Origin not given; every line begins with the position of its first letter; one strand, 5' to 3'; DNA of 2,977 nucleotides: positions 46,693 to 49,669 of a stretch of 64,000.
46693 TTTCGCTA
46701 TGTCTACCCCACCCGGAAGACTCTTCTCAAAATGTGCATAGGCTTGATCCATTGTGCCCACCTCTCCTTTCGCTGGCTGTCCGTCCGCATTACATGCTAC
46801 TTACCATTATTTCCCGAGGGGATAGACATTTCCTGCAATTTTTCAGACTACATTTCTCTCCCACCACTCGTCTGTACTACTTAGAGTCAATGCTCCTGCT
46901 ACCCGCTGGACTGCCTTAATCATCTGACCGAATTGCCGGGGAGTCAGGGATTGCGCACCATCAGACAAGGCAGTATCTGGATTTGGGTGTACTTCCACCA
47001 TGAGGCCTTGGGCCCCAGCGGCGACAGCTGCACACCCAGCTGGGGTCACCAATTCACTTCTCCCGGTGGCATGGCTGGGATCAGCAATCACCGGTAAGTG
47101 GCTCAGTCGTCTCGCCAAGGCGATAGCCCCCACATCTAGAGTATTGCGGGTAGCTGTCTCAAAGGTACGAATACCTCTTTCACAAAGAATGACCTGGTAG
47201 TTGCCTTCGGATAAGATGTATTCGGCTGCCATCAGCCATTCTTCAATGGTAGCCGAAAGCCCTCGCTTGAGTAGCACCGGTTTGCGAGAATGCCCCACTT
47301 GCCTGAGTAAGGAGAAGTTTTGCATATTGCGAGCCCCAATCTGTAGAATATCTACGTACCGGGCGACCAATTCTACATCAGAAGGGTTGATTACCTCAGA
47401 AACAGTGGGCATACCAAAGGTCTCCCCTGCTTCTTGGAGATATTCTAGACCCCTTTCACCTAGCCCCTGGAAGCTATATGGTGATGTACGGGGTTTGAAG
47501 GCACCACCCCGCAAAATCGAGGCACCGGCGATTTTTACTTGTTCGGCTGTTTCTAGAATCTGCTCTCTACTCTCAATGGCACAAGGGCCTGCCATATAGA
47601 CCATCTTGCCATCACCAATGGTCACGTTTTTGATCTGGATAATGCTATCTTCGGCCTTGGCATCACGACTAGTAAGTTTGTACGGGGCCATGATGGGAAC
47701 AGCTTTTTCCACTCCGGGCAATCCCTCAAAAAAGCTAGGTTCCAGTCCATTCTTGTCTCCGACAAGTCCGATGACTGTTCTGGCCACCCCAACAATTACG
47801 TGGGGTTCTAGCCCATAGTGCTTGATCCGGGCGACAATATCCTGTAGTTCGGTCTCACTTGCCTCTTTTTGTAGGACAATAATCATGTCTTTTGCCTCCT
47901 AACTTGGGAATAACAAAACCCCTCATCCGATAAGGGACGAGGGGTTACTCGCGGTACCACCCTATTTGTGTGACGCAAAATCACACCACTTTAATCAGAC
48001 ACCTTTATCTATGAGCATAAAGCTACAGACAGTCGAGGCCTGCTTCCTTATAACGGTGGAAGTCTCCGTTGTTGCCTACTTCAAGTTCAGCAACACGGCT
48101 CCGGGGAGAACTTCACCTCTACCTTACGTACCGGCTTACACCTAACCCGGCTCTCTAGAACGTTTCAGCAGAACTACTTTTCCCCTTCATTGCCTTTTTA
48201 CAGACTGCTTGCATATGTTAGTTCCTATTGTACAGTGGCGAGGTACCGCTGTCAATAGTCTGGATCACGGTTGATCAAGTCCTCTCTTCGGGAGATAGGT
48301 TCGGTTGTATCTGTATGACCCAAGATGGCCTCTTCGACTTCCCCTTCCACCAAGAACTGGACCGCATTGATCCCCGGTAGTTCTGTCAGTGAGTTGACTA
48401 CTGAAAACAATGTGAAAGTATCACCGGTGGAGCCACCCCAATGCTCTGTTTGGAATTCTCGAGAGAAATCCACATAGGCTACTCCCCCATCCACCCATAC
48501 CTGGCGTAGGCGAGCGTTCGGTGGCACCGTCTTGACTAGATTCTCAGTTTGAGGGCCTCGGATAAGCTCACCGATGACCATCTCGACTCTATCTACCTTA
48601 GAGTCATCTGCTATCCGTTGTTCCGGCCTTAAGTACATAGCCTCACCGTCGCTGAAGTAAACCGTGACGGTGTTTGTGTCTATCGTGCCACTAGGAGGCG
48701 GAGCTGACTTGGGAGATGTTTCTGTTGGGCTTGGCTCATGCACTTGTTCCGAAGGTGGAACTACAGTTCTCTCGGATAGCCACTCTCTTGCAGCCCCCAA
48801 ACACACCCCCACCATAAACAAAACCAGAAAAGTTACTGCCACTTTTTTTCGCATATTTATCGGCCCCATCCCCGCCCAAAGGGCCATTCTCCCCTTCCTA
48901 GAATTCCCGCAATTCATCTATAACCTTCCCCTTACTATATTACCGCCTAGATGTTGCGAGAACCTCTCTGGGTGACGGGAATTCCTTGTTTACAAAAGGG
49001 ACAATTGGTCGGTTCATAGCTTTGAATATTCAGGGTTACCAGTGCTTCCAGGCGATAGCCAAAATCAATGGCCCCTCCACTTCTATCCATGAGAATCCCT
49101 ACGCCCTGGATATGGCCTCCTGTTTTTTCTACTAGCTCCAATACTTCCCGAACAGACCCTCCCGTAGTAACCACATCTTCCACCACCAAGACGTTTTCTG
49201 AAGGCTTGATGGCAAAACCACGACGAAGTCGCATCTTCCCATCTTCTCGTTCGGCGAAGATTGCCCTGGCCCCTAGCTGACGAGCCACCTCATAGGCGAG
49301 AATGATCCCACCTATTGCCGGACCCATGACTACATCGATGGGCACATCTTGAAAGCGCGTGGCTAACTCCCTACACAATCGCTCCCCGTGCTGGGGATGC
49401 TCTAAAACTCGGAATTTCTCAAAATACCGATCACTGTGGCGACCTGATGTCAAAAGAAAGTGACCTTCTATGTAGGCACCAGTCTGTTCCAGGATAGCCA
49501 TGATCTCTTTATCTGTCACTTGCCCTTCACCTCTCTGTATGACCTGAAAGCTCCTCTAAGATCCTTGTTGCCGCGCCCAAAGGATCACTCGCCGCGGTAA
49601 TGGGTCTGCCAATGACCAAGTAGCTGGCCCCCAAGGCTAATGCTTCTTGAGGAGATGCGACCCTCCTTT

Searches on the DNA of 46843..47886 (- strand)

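Call 12: search_rna_families(sources=[L001, L003, L007, L008, L009, L011, L013, L019, L030, L031, L033, L040, L043, L045, L046, L058, L062, L063, L066, L068], threshold=gathering, show_alignments=10)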
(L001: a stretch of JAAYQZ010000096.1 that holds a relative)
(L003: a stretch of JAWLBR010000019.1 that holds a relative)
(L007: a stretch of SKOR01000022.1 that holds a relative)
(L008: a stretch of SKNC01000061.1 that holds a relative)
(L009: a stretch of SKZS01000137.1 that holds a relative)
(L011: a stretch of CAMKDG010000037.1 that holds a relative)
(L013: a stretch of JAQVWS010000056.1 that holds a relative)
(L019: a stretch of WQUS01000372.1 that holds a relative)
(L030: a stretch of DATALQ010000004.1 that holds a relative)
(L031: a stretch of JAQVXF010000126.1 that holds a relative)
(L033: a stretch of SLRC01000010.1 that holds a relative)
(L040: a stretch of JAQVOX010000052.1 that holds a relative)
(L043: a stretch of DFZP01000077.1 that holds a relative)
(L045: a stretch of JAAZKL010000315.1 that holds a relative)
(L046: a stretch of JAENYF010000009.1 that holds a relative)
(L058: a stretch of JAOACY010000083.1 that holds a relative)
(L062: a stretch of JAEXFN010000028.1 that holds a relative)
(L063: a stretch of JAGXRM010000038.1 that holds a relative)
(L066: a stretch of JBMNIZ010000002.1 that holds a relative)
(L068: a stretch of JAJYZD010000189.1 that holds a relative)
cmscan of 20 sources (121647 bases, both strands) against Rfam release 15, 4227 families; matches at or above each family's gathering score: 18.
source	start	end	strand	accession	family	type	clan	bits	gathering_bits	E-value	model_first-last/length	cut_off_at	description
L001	2680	2957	+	RF00230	T-box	Cis-reg; leader;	-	130.2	93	2.4e-28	1-219/219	no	T-box leader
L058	291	527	+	RF00230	T-box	Cis-reg; leader;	-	122.3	93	2.5e-26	1-219/219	no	T-box leader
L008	2036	2310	+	RF00230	T-box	Cis-reg; leader;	-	117.9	93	3.5e-25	1-219/219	no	T-box leader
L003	1363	1627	+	RF00230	T-box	Cis-reg; leader;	-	115.8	93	1.2e-24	1-219/219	no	T-box leader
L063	2709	2957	+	RF00230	T-box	Cis-reg; leader;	-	106.9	93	2.5e-22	1-219/219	no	T-box leader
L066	2669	2947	+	RF00230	T-box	Cis-reg; leader;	-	106.6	93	2.8e-22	1-219/219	no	T-box leader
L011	2578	2844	+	RF00230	T-box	Cis-reg; leader;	-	102.9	93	2.5e-21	1-219/219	no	T-box leader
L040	964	1239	+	RF00230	T-box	Cis-reg; leader;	-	100.2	93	1.3e-20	1-219/219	no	T-box leader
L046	2563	2830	+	RF00230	T-box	Cis-reg; leader;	-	98.7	93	3e-20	1-219/219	no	T-box leader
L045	2702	2938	+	RF00230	T-box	Cis-reg; leader;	-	94.8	93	3.1e-19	1-219/219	no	T-box leader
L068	1297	1666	+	RF00230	T-box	Cis-reg; leader;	-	94.8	93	3.1e-19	1-219/219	no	T-box leader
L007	1516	1782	+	RF00230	T-box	Cis-reg; leader;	-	94.6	93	3.5e-19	1-219/219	no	T-box leader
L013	2551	2829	+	RF00230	T-box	Cis-reg; leader;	-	94.5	93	3.7e-19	1-219/219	no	T-box leader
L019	2540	2827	+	RF00230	T-box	Cis-reg; leader;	-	94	93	5e-19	1-219/219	no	T-box leader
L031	2498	2776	+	RF00230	T-box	Cis-reg; leader;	-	93.4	93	7.1e-19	1-219/219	no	T-box leader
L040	156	228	+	RF00005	tRNA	Gene; tRNA;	CL00001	70.7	29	3.8e-13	1-71/71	no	tRNA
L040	425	496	+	RF00005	tRNA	Gene; tRNA;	CL00001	69.6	29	7.6e-13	1-71/71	no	tRNA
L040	238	310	+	RF00005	tRNA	Gene; tRNA;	CL00001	64.6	29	1.8e-11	1-71/71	no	tRNA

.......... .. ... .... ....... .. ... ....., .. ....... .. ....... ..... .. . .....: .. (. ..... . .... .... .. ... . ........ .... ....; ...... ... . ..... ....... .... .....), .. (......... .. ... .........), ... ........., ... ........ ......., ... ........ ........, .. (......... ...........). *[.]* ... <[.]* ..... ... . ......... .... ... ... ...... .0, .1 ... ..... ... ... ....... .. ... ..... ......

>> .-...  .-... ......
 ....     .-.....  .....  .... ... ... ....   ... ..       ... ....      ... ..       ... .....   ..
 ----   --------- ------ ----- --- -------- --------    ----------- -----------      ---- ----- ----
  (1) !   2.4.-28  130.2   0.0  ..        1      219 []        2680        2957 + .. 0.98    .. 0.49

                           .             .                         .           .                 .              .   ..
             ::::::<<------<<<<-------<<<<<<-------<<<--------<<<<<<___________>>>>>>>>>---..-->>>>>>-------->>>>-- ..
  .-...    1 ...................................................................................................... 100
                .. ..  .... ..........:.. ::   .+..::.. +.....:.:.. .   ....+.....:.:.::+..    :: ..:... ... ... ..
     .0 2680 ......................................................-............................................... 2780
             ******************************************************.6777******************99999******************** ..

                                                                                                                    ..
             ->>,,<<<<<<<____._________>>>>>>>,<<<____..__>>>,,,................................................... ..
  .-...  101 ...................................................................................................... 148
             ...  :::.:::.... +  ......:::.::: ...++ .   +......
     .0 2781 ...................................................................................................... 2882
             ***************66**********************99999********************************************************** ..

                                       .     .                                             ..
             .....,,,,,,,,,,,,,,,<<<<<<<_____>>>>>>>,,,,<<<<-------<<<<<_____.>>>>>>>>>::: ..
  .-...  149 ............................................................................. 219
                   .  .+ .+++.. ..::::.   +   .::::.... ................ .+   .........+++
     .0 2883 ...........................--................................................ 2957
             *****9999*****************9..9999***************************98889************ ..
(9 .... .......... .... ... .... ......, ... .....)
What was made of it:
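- GAA-NNN-R without a spacer exists in L008 (GAA-UAC-A; call 12).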

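Call 62: search_rna_families(sources=[L002, L004, L005, L006, L009, L010, L012, L014, L015, L016, L017, L018, L020, L021, L022, L023, L024, L025, L026, L027], threshold=gathering)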
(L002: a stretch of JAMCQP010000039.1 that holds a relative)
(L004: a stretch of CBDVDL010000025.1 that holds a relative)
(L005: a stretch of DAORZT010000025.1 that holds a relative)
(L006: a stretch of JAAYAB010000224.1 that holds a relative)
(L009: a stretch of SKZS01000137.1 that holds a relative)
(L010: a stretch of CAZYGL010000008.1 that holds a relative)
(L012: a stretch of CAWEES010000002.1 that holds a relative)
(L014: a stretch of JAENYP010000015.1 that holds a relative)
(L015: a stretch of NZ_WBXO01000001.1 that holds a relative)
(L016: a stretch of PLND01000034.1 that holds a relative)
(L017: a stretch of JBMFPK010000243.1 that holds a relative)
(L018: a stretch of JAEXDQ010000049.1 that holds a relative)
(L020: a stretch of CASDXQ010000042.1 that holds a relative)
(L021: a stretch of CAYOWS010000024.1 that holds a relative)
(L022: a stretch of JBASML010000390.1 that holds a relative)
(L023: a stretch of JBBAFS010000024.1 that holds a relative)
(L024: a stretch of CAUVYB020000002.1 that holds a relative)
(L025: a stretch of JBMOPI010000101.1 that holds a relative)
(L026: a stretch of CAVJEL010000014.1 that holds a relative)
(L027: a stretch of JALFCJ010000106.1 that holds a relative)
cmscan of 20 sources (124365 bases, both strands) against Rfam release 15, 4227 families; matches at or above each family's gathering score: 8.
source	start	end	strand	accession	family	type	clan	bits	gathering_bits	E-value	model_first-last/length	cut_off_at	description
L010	2620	2690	-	RF00005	tRNA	Gene; tRNA;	CL00001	72.5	29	1.3e-13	1-71/71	no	tRNA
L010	5676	5760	-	RF03167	c-di-GMP-I-GGC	Cis-reg; riboswitch;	CL00126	71.8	59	9.5e-15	1-80/80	no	c-di-GMP-I-GGC riboswitch aptamer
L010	2536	2609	-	RF00005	tRNA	Gene; tRNA;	CL00001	70.4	29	4.8e-13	1-71/71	no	tRNA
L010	5881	5954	-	RF00005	tRNA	Gene; tRNA;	CL00001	70.2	29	5.3e-13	1-71/71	no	tRNA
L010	2219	2291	-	RF00005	tRNA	Gene; tRNA;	CL00001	69.3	29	9.7e-13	1-71/71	no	tRNA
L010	2312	2383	-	RF00005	tRNA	Gene; tRNA;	CL00001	66.7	29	4.9e-12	1-71/71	no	tRNA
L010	2433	2506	-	RF00005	tRNA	Gene; tRNA;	CL00001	65.3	29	1.2e-11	1-71/71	no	tRNA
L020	11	96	-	RF00005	tRNA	Gene; tRNA;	CL00001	50.4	29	1.5e-07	1-71/71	no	tRNA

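Call 63: search_rna_families(sources=[L028, L029, L030, L032, L033, L034, L035, L036, L037, L038, L039, L041, L042, L043, L044, L047, L048, L049, L050, L051], threshold=gathering)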
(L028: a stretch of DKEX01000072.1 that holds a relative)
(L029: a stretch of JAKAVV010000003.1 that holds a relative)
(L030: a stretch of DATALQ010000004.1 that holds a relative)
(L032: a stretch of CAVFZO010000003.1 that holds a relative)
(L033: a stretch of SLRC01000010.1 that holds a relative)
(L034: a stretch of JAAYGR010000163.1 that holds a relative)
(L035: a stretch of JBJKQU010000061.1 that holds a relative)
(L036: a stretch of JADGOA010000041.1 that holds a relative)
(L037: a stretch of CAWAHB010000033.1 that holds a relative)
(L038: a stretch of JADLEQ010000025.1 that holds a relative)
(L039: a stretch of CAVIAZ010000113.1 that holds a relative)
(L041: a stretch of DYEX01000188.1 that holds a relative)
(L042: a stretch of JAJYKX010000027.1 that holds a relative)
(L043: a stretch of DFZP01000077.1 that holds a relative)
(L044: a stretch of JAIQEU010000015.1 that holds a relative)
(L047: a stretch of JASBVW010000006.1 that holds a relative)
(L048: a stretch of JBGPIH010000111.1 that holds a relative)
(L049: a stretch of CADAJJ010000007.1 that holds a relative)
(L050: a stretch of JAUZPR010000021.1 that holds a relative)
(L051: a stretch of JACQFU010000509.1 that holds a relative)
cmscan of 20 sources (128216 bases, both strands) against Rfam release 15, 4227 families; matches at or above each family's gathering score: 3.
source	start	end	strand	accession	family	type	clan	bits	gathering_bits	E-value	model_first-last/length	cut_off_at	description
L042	1291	1363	+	RF00005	tRNA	Gene; tRNA;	CL00001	69.9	29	6.7e-13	1-71/71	no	tRNA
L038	6682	6777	-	RF01852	tRNA-Sec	Gene; tRNA;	CL00001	67.2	47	3.1e-11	1-91/91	no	Selenocysteine transfer RNA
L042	1190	1278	+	RF00005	tRNA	Gene; tRNA;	CL00001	53.7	29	2e-08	1-71/71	no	tRNA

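Call 64: search_rna_families(sources=[L052, L053, L054, L055, L056, L057, L059, L060, L061, L062, L064, L065, L067, L069, L070, L071, L072, L073, L074, L075], threshold=gathering)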
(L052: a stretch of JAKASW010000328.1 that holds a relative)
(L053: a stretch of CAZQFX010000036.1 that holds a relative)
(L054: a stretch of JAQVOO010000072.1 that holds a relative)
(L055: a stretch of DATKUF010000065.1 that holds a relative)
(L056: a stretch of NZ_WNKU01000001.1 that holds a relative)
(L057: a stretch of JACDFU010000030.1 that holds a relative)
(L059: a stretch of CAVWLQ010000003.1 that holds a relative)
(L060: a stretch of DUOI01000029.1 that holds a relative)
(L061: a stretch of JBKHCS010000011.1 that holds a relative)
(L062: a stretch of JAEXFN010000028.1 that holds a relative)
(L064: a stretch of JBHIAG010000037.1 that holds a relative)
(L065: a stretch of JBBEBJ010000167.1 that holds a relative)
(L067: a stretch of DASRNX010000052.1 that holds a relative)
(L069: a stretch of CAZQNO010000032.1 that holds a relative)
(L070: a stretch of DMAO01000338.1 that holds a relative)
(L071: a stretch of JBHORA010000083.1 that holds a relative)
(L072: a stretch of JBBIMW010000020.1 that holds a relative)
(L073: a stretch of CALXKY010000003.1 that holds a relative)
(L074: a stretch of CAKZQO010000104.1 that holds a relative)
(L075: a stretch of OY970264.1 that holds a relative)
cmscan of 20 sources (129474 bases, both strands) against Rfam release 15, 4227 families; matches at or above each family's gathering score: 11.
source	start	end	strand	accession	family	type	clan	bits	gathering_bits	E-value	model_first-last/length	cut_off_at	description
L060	705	823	+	RF00162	SAM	Cis-reg; riboswitch;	CL00012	83.2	44.4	7.7e-18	1-108/108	no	SAM riboswitch aptamer (S box leader)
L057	1523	1595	-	RF00005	tRNA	Gene; tRNA;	CL00001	71.6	29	2.3e-13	1-71/71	no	tRNA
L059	95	167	-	RF00005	tRNA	Gene; tRNA;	CL00001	69.9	29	6.6e-13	1-71/71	no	tRNA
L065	1878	1950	-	RF00005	tRNA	Gene; tRNA;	CL00001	69.9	29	6.6e-13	1-71/71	no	tRNA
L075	2148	2218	+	RF00005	tRNA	Gene; tRNA;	CL00001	67.9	29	2.3e-12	1-71/71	no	tRNA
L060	413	494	+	RF00005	tRNA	Gene; tRNA;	CL00001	58.8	29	7.5e-10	1-71/71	no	tRNA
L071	49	137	-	RF00005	tRNA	Gene; tRNA;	CL00001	57.2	29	2.1e-09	1-71/71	no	tRNA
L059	413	501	-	RF00005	tRNA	Gene; tRNA;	CL00001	56.2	29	4e-09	1-71/71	no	tRNA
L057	1651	1739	-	RF00005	tRNA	Gene; tRNA;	CL00001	55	29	8.4e-09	1-71/71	no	tRNA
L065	1972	2060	-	RF00005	tRNA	Gene; tRNA;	CL00001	53.9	29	1.7e-08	1-71/71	no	tRNA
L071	1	43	-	RF00005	tRNA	Gene; tRNA;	CL00001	30.7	29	0.041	1-42/71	3'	tRNA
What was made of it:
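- Tried and rejected: No further T-boxes reached the gathering score (calls 62-64).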

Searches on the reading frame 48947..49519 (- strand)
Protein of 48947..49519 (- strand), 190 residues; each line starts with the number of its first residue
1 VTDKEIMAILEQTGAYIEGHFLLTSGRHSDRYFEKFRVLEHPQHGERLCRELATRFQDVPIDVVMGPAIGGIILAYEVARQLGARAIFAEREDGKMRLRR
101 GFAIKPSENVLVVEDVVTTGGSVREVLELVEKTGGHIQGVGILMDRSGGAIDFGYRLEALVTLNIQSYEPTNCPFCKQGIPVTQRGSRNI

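Call 6: search_protein_families(library=ncbifam, proteins=[window:48947-49519:-])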
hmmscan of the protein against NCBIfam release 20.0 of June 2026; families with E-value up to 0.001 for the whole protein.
window:48947-49519:- (190 aa): 22 families
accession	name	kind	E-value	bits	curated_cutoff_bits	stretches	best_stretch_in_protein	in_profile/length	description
TIGR01367.1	pyrE_Therm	equivalog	8.2e-68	227.7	150.25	1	6-188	2-187/187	orotate phosphoribosyltransferase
TIGR00336.1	pyrE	equivalog_domain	6e-21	75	106.8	1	11-152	4-154/173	orotate phosphoribosyltransferase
NF006328.0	PRK08558.1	equivalog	1.2e-13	51.3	184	2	103-152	172-221/238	adenine phosphoribosyltransferase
NF002636.0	PRK02304.1-5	equivalog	1.2e-11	44.4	125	1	103-145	113-155/176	adenine phosphoribosyltransferase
NF002633.0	PRK02304.1-2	equivalog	3.1e-11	43.4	224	1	103-145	107-149/172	adenine phosphoribosyltransferase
NF002620.0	PRK02277.1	subfamily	8.5e-11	41.9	115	1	57-150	83-184/201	orotate phosphoribosyltransferase-like protein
TIGR01743.1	purR_Bsub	equivalog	1.1e-10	41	258.7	2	39-92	107-160/268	pur operon repressor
TIGR01090.1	apt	equivalog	4.3e-10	40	185.85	1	103-145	105-147/169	adenine phosphoribosyltransferase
NF006671.0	PRK09219.1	equivalog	3.7e-09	36.3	177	1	104-147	114-157/192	xanthine phosphoribosyltransferase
NF004689.0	PRK06031.1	equivalog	2.5e-08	33.5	175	0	108-147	155-194/233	phosphoribosyltransferase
NF002634.0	PRK02304.1-3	equivalog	3.5e-08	33.4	170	1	103-145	114-156/182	adenine phosphoribosyltransferase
NF004034.0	PRK05500.1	equivalog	8.2e-08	31.2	656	1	10-163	294-453/478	bifunctional orotidine-5'-phosphate decarboxylase/orotate phosphoribosyltransferase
NF009211.0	PRK12560.1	equivalog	1.7e-07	31.2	188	1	103-145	110-152/187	adenine phosphoribosyltransferase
NF005592.0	PRK07322.1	subfamily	2.5e-07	30.2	143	1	108-140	121-153/180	adenine phosphoribosyltransferase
NF002635.0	PRK02304.1-4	subfamily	3.3e-07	30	146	1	104-167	112-178/188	adenine phosphoribosyltransferase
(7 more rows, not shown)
